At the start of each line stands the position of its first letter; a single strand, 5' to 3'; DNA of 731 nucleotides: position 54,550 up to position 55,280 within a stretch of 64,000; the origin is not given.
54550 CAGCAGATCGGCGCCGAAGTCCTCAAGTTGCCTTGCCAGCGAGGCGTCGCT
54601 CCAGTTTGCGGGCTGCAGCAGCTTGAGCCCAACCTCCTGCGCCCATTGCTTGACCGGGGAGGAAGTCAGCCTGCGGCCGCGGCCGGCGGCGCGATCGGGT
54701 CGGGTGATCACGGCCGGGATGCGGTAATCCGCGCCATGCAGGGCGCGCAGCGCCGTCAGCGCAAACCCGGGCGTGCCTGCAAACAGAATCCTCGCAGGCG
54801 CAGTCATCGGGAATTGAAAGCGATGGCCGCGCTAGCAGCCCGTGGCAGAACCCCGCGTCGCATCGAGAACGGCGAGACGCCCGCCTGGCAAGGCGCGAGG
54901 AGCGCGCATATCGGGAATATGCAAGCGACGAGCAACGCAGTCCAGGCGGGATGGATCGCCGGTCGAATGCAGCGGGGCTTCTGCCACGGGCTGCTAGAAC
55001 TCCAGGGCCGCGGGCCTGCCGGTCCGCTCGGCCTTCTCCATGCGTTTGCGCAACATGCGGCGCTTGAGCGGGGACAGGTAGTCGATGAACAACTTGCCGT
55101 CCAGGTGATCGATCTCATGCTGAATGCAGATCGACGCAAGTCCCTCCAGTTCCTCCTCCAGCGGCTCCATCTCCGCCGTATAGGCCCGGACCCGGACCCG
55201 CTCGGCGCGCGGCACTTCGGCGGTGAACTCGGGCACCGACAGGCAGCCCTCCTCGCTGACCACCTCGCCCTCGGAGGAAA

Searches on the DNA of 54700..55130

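Call 60: search_with_rna_model(model_id=R1, source=window, start=54700, end=55130, filters=off, max_evalue=10, show_alignments=2)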
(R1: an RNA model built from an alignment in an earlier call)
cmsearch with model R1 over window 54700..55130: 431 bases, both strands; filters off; matches with E-value up to 10: 14.
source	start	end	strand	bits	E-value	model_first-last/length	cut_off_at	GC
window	54867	54964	+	14.6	0.0058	1-98/98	no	0.67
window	54798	54832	+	9.9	0.061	1-98/98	no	0.63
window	54798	54832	-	9.7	0.065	1-98/98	no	0.63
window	54893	54907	-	4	1.1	1-98/98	no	0.87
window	54713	54739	-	3.6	1.3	22-77/98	no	0.7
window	54855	54880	-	3.4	1.4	1-98/98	no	0.69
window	54731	54746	+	3.3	1.5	1-98/98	no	0.81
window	55010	55027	+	3.3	1.6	1-98/98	no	0.89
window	54750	54762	-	2.9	1.9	1-98/98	no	0.85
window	54921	54970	-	2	3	1-98/98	no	0.66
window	55048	55063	-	1.8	3.2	1-98/98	no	0.75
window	54750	54762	+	1.6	3.6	1-98/98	no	0.85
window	55010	55027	-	1.4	4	1-98/98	no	0.89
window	55048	55063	+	1.2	4.4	1-98/98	no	0.75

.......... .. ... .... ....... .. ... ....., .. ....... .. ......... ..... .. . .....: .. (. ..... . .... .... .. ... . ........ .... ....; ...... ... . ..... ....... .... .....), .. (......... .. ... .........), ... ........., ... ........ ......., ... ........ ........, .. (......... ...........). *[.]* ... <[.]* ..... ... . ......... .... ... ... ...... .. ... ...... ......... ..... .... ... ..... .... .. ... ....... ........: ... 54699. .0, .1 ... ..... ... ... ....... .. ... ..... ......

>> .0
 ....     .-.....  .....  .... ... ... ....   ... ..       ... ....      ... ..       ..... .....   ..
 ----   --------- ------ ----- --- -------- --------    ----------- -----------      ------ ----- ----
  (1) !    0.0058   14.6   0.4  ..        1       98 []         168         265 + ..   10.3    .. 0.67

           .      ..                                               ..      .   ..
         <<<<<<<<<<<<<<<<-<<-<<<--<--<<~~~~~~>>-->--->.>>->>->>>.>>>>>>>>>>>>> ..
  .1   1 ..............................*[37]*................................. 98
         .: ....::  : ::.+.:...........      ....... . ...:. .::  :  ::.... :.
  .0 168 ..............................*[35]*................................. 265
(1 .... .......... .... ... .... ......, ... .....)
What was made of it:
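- On Same family as the 166-bp def-fmt element: The arm model gives 14.6 bits (call 60).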
